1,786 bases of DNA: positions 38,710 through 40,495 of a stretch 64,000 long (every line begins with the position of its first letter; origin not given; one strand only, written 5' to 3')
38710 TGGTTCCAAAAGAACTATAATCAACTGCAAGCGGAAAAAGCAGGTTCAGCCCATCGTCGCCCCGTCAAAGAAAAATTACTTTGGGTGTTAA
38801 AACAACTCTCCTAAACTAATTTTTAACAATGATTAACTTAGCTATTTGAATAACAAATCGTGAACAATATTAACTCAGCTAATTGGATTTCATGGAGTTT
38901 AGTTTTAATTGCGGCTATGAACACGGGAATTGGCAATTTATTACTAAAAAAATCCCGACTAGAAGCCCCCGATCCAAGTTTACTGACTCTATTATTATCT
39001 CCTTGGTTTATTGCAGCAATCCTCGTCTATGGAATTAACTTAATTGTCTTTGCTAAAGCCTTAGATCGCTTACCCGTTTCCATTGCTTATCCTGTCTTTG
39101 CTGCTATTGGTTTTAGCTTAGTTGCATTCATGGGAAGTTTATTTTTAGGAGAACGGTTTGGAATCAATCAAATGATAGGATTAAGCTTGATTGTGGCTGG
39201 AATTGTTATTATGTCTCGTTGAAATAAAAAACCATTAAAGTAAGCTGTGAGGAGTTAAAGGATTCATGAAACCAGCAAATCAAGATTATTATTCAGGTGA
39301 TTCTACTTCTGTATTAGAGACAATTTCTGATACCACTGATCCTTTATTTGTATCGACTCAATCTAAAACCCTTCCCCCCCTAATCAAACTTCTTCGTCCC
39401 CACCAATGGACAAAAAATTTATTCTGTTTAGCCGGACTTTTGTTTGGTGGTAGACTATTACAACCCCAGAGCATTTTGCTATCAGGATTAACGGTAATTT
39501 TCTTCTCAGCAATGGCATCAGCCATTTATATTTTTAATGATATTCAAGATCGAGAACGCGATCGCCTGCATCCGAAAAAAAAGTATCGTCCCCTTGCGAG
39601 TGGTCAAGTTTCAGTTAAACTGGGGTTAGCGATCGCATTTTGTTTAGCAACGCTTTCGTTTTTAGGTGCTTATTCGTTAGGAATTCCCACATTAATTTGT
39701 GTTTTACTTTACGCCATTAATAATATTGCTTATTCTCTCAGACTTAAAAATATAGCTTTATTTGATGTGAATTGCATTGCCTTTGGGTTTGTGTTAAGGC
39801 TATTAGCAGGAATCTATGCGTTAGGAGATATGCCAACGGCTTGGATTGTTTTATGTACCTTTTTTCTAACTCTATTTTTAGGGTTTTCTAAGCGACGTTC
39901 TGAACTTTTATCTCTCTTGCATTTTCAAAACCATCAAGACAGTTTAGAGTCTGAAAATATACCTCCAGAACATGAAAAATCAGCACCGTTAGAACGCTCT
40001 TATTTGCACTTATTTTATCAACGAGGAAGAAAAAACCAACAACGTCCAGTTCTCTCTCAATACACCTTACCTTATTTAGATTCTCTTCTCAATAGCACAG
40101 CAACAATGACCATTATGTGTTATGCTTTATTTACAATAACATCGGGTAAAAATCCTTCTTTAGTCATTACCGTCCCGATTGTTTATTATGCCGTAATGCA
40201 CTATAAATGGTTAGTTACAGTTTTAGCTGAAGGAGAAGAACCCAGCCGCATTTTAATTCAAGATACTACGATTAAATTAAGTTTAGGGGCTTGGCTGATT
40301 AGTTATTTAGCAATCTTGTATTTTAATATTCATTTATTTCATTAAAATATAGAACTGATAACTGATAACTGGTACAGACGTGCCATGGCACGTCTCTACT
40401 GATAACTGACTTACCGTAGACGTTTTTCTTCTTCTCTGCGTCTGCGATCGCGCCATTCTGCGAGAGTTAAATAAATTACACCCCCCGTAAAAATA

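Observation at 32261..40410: Candidate polyprenyl-phosphate pentose (DPA-like) glycosylation cluster with a GMC oxidase in place of DprE1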

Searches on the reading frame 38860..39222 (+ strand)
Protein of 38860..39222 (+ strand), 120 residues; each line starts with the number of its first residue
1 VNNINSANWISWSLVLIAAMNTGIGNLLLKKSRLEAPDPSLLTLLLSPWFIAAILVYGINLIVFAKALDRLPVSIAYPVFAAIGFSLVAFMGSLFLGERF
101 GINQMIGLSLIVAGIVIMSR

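Call 3: search_protein_families(library=pfam, proteins=[window:38860-39222:+], max_evalue=0.01)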
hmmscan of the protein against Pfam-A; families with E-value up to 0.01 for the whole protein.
window:38860-39222:+ (120 aa): 3 families
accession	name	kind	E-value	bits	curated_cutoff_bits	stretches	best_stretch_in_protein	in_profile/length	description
PF00893.25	Multi_Drug_Res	-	5.4e-12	46.5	23.7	1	11-111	2-93/93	Small Multidrug Resistance protein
PF00892.27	EamA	-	2.5e-07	31.5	28.2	1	50-119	66-134/135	EamA-like transporter family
PF10639.15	TMEM234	-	5.5e-06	26.9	30.1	1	40-118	34-112/113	Putative transmembrane family 234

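Call 4: search_protein_families(library=ncbifam, proteins=[window:38860-39222:+], max_evalue=0.01)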
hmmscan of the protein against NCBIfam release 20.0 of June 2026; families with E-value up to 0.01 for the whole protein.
window:38860-39222:+ (120 aa): 23 families
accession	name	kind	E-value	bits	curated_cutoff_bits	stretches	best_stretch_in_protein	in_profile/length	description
NF000067.2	SMR_qac_FL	exception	2.5e-09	37.6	205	1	53-118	36-101/110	quaternary ammonium compound efflux SMR transporter QacL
NF051482.1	EbrB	exception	4.4e-09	36.9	160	1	53-119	36-102/105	SMR family multidrug efflux transporter EbrB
NF033137.0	SMR_qac_int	equivalog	2.2e-08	34.6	188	1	48-118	31-100/109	Qac family quaternary ammonium compound efflux SMR transporter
NF011625.2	PRK15051.1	equivalog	2.2e-08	34.3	92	1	17-118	8-107/111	4-amino-4-deoxy-L-arabinose-phosphoundecaprenol flippase subunit ArnE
NF033470.1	SMR_qac_bcrC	exception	2.7e-08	34.3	225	1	54-119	37-102/114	quaternary ammonium compound efflux SMR transporter BcrC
NF007087.1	PRK09541.1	subfamily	4.9e-08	33.4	162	1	51-118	34-101/110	EmrE family multidrug efflux SMR transporter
NF033469.1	SMR_qac_bcrB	exception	5.1e-08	33.5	205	1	54-118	37-101/105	quaternary ammonium compound efflux SMR transporter BcrB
NF051481.1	EbrA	exception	6.4e-08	32.9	160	1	53-118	37-102/104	SMR family multidrug efflux transporter EbrA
NF042984.1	SMR_efflux_EmrE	exception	1.2e-07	32.1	226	1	51-118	34-101/110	multidrug efflux SMR transporter EmrE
NF008512.1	PRK11431.1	equivalog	1.1e-06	28.9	126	1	49-116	32-98/104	quaternary ammonium compound efflux SMR transporter SugE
NF002816.2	PRK02971.1-2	equivalog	6.4e-06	26.6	99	1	49-119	46-117/120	4-amino-4-deoxy-L-arabinose-phosphoundecaprenol flippase subunit ArnF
NF033136.1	SMR_qac_K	exception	1.4e-05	25.7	205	1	46-118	30-101/110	quaternary ammonium compound efflux SMR transporter QacK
NF000148.1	SMR_qac_pB8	exception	2.8e-05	24.7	200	1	54-118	37-101/110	Qac-pB8 family quaternary ammonium compound efflux SMR transporter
NF000279.1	qac_SMR_H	exception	3.5e-05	24.1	205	1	51-118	33-100/107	quaternary ammonium compound efflux SMR transporter QacH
NF000023.1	qac_SMR_C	exception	4.3e-05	23.6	200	1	51-117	33-99/107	quaternary ammonium compound efflux SMR transporter QacC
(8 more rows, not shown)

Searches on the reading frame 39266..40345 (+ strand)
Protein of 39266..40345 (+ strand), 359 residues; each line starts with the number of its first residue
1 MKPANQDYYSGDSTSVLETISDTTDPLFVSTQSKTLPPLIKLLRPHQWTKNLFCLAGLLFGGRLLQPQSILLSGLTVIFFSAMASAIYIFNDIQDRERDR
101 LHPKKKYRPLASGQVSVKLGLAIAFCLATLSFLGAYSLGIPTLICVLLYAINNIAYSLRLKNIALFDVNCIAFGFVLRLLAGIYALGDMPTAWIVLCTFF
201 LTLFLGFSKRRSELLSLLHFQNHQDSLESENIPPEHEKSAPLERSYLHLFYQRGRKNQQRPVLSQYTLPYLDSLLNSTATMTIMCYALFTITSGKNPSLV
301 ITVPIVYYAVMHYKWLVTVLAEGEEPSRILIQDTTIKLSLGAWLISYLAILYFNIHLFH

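Call 3: search_protein_families(library=pfam, proteins=[window:39266-40345:+], max_evalue=0.01)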
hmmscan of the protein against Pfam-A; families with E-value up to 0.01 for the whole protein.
window:39266-40345:+ (359 aa): 1 family
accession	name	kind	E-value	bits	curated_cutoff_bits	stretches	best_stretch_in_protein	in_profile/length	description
PF01040.23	UbiA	-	1.9e-26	93.3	34.2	1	53-206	4-156/250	UbiA prenyltransferase family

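Call 4: search_protein_families(library=ncbifam, proteins=[window:39266-40345:+], max_evalue=0.01)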
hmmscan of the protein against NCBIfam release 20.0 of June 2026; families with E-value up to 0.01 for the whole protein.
window:39266-40345:+ (359 aa): 24 families
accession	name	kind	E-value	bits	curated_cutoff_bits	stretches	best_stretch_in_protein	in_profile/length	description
NF008977.0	PRK12324.1-2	equivalog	4.9e-68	229.7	234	2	39-216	5-182/297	decaprenyl-phosphate phosphoribosyltransferase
NF008978.0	PRK12324.1-4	equivalog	5.9e-54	183.2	207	1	32-352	28-320/322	decaprenyl-phosphate phosphoribosyltransferase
NF006088.0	PRK08238.1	equivalog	5.5e-49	167.1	351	1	13-221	168-377/482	UbiA family prenyltransferase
NF008976.0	PRK12324.1-1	equivalog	3.2e-36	125.3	474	2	37-214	19-200/306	decaprenyl-phosphate phosphoribosyltransferase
NF009523.0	PRK12884.1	equivalog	3.6e-17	62.5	269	1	36-202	4-166/279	prenyltransferase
TIGR01473.1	cyoE_ctaB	equivalog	1.4e-09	38.2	210.3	1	40-162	4-128/281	heme o synthase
TIGR01475.1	ubiA_other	subfamily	2.1e-08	34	180.8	1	53-200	20-164/282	UbiA-like polyprenyltransferase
NF005742.0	PRK07566.1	equivalog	5.4e-08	32.3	313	1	30-200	22-198/315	chlorophyll synthase ChlG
NF009516.0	PRK12875.1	equivalog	1.4e-07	30.9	205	1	74-200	53-186/292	prenyltransferase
NF009525.0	PRK12887.1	equivalog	2.8e-07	30.2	226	1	32-172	10-156/310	homogentisate phytyltransferase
TIGR01474.1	ubiA_proteo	equivalog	3.8e-07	29.9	275.45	1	71-156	42-126/282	4-hydroxybenzoate octaprenyltransferase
TIGR01476.1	chlor_syn_BchG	subfamily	1.1e-05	25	212.3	1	40-189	4-159/283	(bacterio)chlorophyll synthase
NF045897.1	SCO3242_trans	equivalog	2.1e-05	24.3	260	1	55-165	19-124/287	SCO3242 family prenyltransferase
NF009609.0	PRK13106.1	equivalog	2.7e-05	23.7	349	1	64-167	45-144/301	prenyltransferase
NF009521.0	PRK12882.1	equivalog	2.7e-05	23.6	296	1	39-188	8-155/280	geranylgeranylglycerol-phosphate geranylgeranyltransferase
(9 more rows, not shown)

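Call 5: search_solved_structures(query=window:39266-40345:+, max_evalue=0.01, show_alignments=1)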
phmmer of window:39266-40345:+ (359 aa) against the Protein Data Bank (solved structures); distinct sequences matched with E-value up to 0.01: 2.
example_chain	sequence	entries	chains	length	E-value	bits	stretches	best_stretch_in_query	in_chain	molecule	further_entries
8j8j_D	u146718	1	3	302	8.6e-30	107.4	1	35-214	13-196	Decaprenyl-phosphate phosphoribosyltransferase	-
8j8k_A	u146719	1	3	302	1.1e-19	74.2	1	35-214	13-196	Decaprenyl-phosphate phosphoribosyltransferase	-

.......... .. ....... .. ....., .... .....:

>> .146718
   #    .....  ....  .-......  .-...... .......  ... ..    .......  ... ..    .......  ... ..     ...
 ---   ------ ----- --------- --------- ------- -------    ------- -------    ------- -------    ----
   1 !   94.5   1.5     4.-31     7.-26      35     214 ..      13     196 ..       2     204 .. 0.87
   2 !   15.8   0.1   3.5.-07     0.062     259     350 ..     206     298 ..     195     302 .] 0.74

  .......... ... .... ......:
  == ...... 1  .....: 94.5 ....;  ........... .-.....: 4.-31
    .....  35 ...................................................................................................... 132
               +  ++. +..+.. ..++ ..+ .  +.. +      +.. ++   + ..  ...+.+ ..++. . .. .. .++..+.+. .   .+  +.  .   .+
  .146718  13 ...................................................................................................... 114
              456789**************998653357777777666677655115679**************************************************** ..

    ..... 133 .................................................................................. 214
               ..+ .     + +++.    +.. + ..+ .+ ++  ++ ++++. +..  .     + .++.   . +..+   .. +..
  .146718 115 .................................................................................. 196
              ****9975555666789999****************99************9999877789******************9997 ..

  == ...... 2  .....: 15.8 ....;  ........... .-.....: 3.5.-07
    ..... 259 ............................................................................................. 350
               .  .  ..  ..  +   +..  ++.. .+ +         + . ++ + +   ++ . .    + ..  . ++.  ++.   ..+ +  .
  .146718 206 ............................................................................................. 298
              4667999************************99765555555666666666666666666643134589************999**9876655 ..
